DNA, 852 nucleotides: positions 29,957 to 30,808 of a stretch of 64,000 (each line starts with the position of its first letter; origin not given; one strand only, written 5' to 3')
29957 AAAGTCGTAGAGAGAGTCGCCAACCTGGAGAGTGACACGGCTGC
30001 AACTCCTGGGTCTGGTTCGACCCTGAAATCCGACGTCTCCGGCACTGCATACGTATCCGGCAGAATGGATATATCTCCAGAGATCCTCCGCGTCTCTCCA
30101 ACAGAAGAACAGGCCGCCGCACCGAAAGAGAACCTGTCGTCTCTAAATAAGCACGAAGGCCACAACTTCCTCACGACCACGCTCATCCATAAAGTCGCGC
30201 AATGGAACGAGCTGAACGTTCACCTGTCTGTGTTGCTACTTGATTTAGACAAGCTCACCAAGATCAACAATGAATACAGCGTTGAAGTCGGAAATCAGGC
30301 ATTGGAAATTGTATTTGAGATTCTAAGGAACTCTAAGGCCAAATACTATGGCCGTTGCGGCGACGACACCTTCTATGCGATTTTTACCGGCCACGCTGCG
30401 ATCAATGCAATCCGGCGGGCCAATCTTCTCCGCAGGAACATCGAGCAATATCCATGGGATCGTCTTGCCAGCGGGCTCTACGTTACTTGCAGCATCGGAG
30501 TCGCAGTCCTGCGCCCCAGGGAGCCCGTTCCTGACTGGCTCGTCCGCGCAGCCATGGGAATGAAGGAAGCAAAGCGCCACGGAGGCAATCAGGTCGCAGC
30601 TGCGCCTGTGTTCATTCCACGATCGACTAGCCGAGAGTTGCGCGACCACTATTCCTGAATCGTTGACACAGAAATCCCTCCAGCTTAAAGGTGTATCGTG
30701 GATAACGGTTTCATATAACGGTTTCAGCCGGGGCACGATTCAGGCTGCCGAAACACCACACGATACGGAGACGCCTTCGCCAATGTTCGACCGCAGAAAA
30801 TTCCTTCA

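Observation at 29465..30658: Solo TIR-GGDEF fusion gene in a lower-GC insert next to a damaged miaA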

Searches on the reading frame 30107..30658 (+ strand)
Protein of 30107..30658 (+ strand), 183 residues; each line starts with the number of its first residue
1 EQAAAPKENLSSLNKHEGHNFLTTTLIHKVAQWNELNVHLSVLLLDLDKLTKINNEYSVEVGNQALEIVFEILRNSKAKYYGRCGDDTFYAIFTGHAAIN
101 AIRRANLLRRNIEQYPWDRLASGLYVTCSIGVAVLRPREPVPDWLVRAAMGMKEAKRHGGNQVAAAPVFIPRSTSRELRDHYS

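Call 32: search_protein_representatives(alignment_id=A2)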
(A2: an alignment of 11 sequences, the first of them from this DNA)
Query: 11 sequences, 178 profile positions. Proteins with E-value up to 0.001 (for the whole library): 447016; up to 1e-10: 193016; up to 1e-30: 397. The best 150 are listed.
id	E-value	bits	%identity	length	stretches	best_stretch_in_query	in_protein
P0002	3.8e-69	248.0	-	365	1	4-178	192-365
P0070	6.0e-69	247.4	-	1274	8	9-158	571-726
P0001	2.4e-68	245.4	-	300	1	3-178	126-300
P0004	3.0e-64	232.0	-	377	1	4-178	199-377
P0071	2.0e-61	222.9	-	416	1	4-178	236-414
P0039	1.6e-60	219.9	-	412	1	3-178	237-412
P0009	3.7e-59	215.5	-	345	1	2-173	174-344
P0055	3.2e-58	212.4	-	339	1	8-170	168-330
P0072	2.8e-57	209.4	-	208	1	5-178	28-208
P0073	4.6e-55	202.1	-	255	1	5-178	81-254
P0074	1.5e-54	200.4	-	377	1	5-178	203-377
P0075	1.6e-51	190.6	-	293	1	6-178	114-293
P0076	1.7e-51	190.5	-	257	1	4-168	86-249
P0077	2.5e-51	190.0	-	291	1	4-169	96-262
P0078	3.1e-51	189.6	-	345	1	4-174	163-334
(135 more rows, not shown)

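Call 44: find_related_loci(query=A2, collection=genome_contigs, flank=10000)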
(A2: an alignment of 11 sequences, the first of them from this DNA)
Query A2 (178 aa) in genome_contigs; peptide patterns used: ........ (x = any residue, [..] = any of these).
40 stretches matched a pattern; 18 encode a relative of the query (tblastn E <= 1e-3); 18 distinct loci.
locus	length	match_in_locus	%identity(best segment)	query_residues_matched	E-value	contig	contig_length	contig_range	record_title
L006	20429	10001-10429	50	35-178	8e-44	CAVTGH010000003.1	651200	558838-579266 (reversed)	MAG: uncultured Acidobacteriaceae bacterium isolate MFD09222.bin.1.109 genome assembly, contig: contig_52596, whole geno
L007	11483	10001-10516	41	6-178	3e-36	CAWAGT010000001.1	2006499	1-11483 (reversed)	MAG: uncultured Chloroflexia bacterium isolate MFD04944.bin.1.53 genome assembly, contig: contig_20172, whole genome sho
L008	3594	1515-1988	38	9-164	1e-33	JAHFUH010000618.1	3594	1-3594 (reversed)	MAG: Acidobacteria bacterium isolate nzgw75 NODE_44971_length_3595_cov_2.114565, whole genome shotgun sequence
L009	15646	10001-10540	37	8-178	9e-30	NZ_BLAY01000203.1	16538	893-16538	Microseira wollei NIES-4236 sequence203, whole genome shotgun sequence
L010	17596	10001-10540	37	1-178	5e-30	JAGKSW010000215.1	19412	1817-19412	MAG: Nostoc sp. TH1S01 contig-631, whole genome shotgun sequence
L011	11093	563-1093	34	9-172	5e-29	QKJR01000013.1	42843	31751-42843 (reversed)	MAG: Rhodobacterales bacterium isolate SZUA-611 scaffold_1547, whole genome shotgun sequence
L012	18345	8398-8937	36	8-178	1e-28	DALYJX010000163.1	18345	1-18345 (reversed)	MAG TPA_asm: Phormidiaceae cyanobacterium CTOTU46633 NODE_397_length_18345_cov_26.457190, whole genome shotgun sequence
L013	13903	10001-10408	40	36-168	8e-29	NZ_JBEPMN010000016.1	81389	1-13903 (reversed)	Aquamicrobium ahrensii strain DSM 19730 Ga0480235_16, whole genome shotgun sequence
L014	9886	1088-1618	35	9-172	5e-28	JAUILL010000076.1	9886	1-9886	MAG: Alphaproteobacteria bacterium isolate Co_bin.45 NODE_38278_length_9886_cov_35.718721, whole genome shotgun sequence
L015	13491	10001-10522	34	10-178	1e-27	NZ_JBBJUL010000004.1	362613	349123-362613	Sphingobium sp. AN641 4, whole genome shotgun sequence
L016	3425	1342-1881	37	8-178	1e-27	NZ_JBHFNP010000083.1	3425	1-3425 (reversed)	Microseira sp. BLCC-F43 bin1.fa-83, whole genome shotgun sequence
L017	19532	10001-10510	33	8-175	3e-26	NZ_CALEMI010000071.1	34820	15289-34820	MAG: uncultured Dokdonia sp. isolate SRR5821798_bin.28_CONCOCT_v1.1_MAG ERZ651776.1062, whole genome shotgun sequence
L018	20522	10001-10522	33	5-175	1e-25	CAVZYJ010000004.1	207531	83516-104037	MAG: uncultured Actinomycetota bacterium isolate MFD06526.bin.1.61 genome assembly, contig: contig_1178, whole genome sh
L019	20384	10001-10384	37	36-162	1e-23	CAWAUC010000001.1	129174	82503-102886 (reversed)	MAG: uncultured delta proteobacterium isolate MFD02416.bin.1.144 genome assembly, contig: contig_10021, whole genome sho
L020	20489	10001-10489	32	10-167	8e-22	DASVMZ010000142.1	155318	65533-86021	MAG TPA_asm: Sphingobium sp. isolate SMAG_U3113 k141_560379, whole genome shotgun sequence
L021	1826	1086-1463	32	37-159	1e-14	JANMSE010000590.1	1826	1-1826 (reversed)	MAG: Deltaproteobacteria bacterium isolate SOY_29_metabat_500 SOY_29_k141_1279949, whole genome shotgun sequence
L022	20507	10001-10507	34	8-173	6e-31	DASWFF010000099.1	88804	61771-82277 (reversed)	MAG TPA_asm: Puia sp. isolate SMAG_U2782 k141_3852966, whole genome shotgun sequence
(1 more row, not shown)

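Call 53: search_protein_families(library=pfam, proteins=[L021:270-1592:+, L013:9293-10450:+, L015:9053-10525:+, L020:9026-10534:+, L022:9443-10585:+, L010:9479-10543:+, L009:8714-10543:+, L008:1224-2186:+], max_evalue=0.01)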
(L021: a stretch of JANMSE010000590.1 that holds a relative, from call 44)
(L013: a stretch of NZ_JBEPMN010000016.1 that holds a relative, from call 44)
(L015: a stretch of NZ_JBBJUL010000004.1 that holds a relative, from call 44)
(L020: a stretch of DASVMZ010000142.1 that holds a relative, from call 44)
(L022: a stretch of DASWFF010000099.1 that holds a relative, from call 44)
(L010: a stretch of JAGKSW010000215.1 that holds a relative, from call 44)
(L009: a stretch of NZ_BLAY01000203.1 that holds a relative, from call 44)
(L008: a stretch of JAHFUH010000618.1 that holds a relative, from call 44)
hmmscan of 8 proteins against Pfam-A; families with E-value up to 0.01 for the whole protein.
L021:270-1592:+ (440 aa): 2 families
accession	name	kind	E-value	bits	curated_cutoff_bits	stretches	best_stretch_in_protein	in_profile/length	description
PF00990.26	GGDEF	-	2e-10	41.1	23.8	1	271-395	33-160/161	Diguanylate cyclase, GGDEF domain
PF00211.25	Guanylate_cyc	-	0.00012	22.2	21.9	1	86-227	11-173/183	Adenylate and Guanylate cyclase catalytic domain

L013:9293-10450:+ (385 aa): 2 families
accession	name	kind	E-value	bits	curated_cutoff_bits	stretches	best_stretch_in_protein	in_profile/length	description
PF00990.26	GGDEF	-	4.1e-15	56.4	23.8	1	216-360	12-160/161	Diguanylate cyclase, GGDEF domain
PF24898.2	GGDEF_GdpP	-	0.0078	16.9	30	0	241-364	1-118/126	Cyclic-di-AMP phosphodiesterase GdpP-like, GGDEF domain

L015:9053-10525:+ (490 aa): 1 family
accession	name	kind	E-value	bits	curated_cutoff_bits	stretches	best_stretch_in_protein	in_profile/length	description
PF00990.26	GGDEF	-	4.3e-19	69.3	23.8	1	320-467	11-159/161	Diguanylate cyclase, GGDEF domain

L020:9026-10534:+ (502 aa): 1 family
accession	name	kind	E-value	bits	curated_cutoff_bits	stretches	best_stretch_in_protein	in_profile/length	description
PF00990.26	GGDEF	-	1.1e-14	55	23.8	1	330-478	12-161/161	Diguanylate cyclase, GGDEF domain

L022:9443-10585:+ (380 aa): 1 family
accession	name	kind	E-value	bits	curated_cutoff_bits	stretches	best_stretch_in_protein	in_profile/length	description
PF00990.26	GGDEF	-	7.2e-12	45.8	23.8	1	210-338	27-160/161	Diguanylate cyclase, GGDEF domain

L010:9479-10543:+ (354 aa): 2 families
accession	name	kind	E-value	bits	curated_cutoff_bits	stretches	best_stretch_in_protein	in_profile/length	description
PF19961.5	EAD8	-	3.4e-22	79.4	27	1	59-148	2-92/96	Effector-associated domain 8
PF00990.26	GGDEF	-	5.6e-10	39.7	23.8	1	205-332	31-160/161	Diguanylate cyclase, GGDEF domain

L009:8714-10543:+ (609 aa): 3 families
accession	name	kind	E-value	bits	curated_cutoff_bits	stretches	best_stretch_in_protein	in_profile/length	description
PF19961.5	EAD8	-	4e-38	130.4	27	2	283-356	2-76/96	Effector-associated domain 8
PF00990.26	GGDEF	-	8.9e-19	68.3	23.8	1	438-582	14-161/161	Diguanylate cyclase, GGDEF domain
PF00656.27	Peptidase_C14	-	7.5e-13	49.1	21.4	1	4-230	3-212/233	Caspase domain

L008:1224-2186:+ (320 aa): 1 family
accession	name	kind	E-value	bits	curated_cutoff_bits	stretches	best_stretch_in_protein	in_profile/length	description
PF00990.26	GGDEF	-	1.3e-16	61.2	23.8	1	105-248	14-161/161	Diguanylate cyclase, GGDEF domain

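Call 54: search_protein_families(library=padloc, proteins=[L009:8714-10543:+, L015:9053-10525:+, L020:9026-10534:+, L013:9293-10450:+, L022:9443-10585:+], max_evalue=0.01)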
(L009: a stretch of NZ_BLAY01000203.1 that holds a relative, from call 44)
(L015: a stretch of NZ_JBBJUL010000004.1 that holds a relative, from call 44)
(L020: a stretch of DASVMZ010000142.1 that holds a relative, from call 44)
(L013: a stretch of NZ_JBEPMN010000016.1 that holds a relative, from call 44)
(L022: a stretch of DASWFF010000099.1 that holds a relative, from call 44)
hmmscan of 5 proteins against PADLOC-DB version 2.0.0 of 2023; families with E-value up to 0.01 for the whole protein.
L009:8714-10543:+ (609 aa): 1 family
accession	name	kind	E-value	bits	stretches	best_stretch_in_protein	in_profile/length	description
PDLC02987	caspase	-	1.6e-13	48.7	1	5-206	5-158/453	-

L015:9053-10525:+ (490 aa): 0 families

L020:9026-10534:+ (502 aa): 0 families

L013:9293-10450:+ (385 aa): 0 families

L022:9443-10585:+ (380 aa): 0 families

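Call 61: find_related_loci(query=A2, collection=viral_contigs, flank=8000)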
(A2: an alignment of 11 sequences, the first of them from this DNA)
Query A2 (178 aa) in viral_contigs; peptide patterns used: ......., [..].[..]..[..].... (x = any residue, [..] = any of these).
56 stretches matched a pattern, but none encodes a relative of the query by tblastn (E <= 1e-3).

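Call 64: search_protein_families(library=pfam, alignment_id=A5, max_evalue=0.00001)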
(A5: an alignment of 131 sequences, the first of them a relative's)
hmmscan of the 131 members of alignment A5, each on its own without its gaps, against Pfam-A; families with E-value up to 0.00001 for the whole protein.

A. member 1, L006:8314-9234:+ (306 aa): 1 family
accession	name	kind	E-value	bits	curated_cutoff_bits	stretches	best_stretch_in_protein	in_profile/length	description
PF01680.23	SOR_SNZ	-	4.1e-106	353.8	27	1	12-216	3-207/207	SOR/SNZ family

B. families by the number of members that match (of 131 scanned): 86 families (the first 25 are shown)
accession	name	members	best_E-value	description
PF02534.20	T4SS-DNA_transf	3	5.8e-60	Type IV secretory system Conjugative DNA transfer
PF12696.13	TraG-D_C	3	2.3e-28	TraM recognition site of TraD and TraG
PF10412.15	TrwB_AAD_bind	3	4e-15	Type IV secretion-system coupling protein DNA-binding domain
PF00005.33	ABC_tran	2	5.5e-25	ABC transporter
PF00141.28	peroxidase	2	6.3e-25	Peroxidase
PF19961.5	EAD8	2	2.8e-22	Effector-associated domain 8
PF00589.27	Phage_integrase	2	6.8e-22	Phage integrase family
PF12770.12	CHAT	2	1.3e-12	CHAT domain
PF01381.28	HTH_3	2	7.9e-09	Helix-turn-helix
PF13560.12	HTH_31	2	6.2e-08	Helix-turn-helix domain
PF01170.24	UPF0020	2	1.1e-07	RMKL-like, methyltransferase domain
PF01680.23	SOR_SNZ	1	4.1e-106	SOR/SNZ family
PF02384.22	N6_Mtase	1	8.9e-68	N-6 DNA Methylase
PF00346.24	Complex1_49kDa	1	1.2e-67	Respiratory-chain NADH dehydrogenase, 49 Kd subunit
PF00248.27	Aldo_ket_red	1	8.1e-61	Aldo/keto reductase family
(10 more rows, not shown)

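Call 65: search_protein_families(library=padloc, alignment_id=A5, max_evalue=0.00001)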
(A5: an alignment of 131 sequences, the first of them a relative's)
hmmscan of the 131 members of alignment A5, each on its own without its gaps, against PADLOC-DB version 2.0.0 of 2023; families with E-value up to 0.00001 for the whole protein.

A. member 1, L006:8314-9234:+ (306 aa): 0 families

B. families by the number of members that match (of 131 scanned): 240 families (the first 25 are shown)
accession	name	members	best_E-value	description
PDLC04134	mad2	2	3.4e-60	mads_2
PDLC03038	MTase_I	2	5.2e-20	Type I methyltransferase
PDLC03624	REase_MTase_IIG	2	5.3e-16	Type IIG restriction enzyme-methyltransferase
PDLC04140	mad8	2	1.5e-07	mads_8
PDLC02021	Cas10_Id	1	0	-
PDLC01588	Cas10_Id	1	0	CAS-I-D; effector_LS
PDLC03025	MTase_I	1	4e-191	Type I methyltransferase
PDLC03021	MTase_I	1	4.1e-160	Type I methyltransferase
PDLC03228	MTase_II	1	8.4e-81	Type II methyltransferase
PDLC03026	MTase_I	1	4.5e-72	Type I methyltransferase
PDLC03036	MTase_I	1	2.4e-65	Type I methyltransferase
PDLC03963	SoFic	1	1.6e-44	-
PDLC01136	RT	1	8.4e-43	RT (reverse transcriptase)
PDLC03066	Specificity_I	1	2.8e-40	Type I specificity subunit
PDLC03107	Specificity_I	1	1.6e-39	Type I specificity subunit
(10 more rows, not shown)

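Call 66: search_protein_families(library=pfam, proteins=[L009:4683-6326:-, L009:6328-8673:-, L009:10761-11456:-, L010:2575-5268:-, L010:5450-6316:+, L010:7494-8441:-, L010:8510-9070:-, L010:10567-11628:+, L010:11636-12715:+, L015:8608-9015:+], max_evalue=0.001)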
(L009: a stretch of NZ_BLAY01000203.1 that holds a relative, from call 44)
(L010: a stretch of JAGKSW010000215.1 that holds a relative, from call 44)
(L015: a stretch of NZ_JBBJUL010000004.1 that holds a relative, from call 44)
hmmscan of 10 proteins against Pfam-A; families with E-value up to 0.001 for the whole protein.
L009:4683-6326:- (547 aa): 0 families

L009:6328-8673:- (781 aa): 2 families
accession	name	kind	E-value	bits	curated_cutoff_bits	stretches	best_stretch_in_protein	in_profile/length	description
PF12770.12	CHAT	-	1.3e-12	48.2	24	1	609-755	116-269/289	CHAT domain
PF01364.23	Peptidase_C25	-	4.2e-07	30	23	1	639-762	232-351/374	Peptidase family C25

L009:10761-11456:- (231 aa): 1 family
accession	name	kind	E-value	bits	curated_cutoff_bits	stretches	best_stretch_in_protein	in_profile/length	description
PF03415.19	Peptidase_C11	-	1.2e-07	32.1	25.8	1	36-160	168-287/359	Clostripain family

L010:2575-5268:- (897 aa): 0 families

L010:5450-6316:+ (288 aa): 1 family
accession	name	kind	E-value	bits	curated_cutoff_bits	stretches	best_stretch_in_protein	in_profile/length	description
PF25583.1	WCX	-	8.6e-06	26.5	23.9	1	237-274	34-71/76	WCX domain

L010:7494-8441:- (315 aa): 0 families

L010:8510-9070:- (186 aa): 9 families
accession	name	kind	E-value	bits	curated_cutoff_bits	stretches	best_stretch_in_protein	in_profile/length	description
PF01381.28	HTH_3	-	7.9e-09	35.9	23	1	119-173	1-54/55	Helix-turn-helix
PF13443.12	HTH_26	-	1.2e-08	35.5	22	1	118-176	1-59/63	Cro/C1-type HTH DNA-binding domain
PF13560.12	HTH_31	-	6.2e-08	33.3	27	1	118-171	5-58/64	Helix-turn-helix domain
PF12844.13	HTH_19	-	1e-07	32.2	30.2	1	118-175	3-59/64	Helix-turn-helix domain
PF01541.30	GIY-YIG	-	2.2e-05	25.1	22.6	1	34-71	3-40/78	GIY-YIG catalytic domain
PF13384.12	HTH_23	-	2.3e-05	24.5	24.6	1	118-149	9-39/50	Homeodomain-like domain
PF08281.18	Sigma70_r4_2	-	0.00019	21.4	25.7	1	122-147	21-46/54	Sigma-70, region 4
PF13744.12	HTH_37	-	0.00031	20.9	27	1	115-151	19-55/80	Helix-turn-helix domain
PF13551.12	HTH_29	-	0.00034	21.1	28.1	0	122-149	7-34/64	Winged helix-turn helix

L010:10567-11628:+ (353 aa): 4 families
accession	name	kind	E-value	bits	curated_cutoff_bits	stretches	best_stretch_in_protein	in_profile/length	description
PF13365.12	Trypsin_2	-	5.3e-24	86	27.6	1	166-309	1-144/144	Trypsin-like peptidase domain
PF19961.5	EAD8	-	2.8e-22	79.6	27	1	8-106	2-96/96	Effector-associated domain 8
PF01732.22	Mycop_pep_DUF31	-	7.2e-07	29.6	27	1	278-311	313-345/346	Mycoplasma peptidase (DUF31)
PF00089.32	Trypsin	-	7.9e-05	23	20.6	0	165-313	26-198/220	Trypsin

L010:11636-12715:+ (359 aa): 2 families
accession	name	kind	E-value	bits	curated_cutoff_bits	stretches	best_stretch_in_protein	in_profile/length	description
PF19995.5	iSTAND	-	1.8e-21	77.7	24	1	112-262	1-163/163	inactive STAND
PF19961.5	EAD8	-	1.8e-20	73.8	27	1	6-97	2-95/96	Effector-associated domain 8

L015:8608-9015:+ (135 aa): 0 families

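Call 69: search_dna_similar(query=window:30107-30658:+, collection=plasmids, mode=protein, max_evalue=1e-10, max_rows=15)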
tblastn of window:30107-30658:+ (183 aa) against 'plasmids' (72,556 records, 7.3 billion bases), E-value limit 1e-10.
No match.
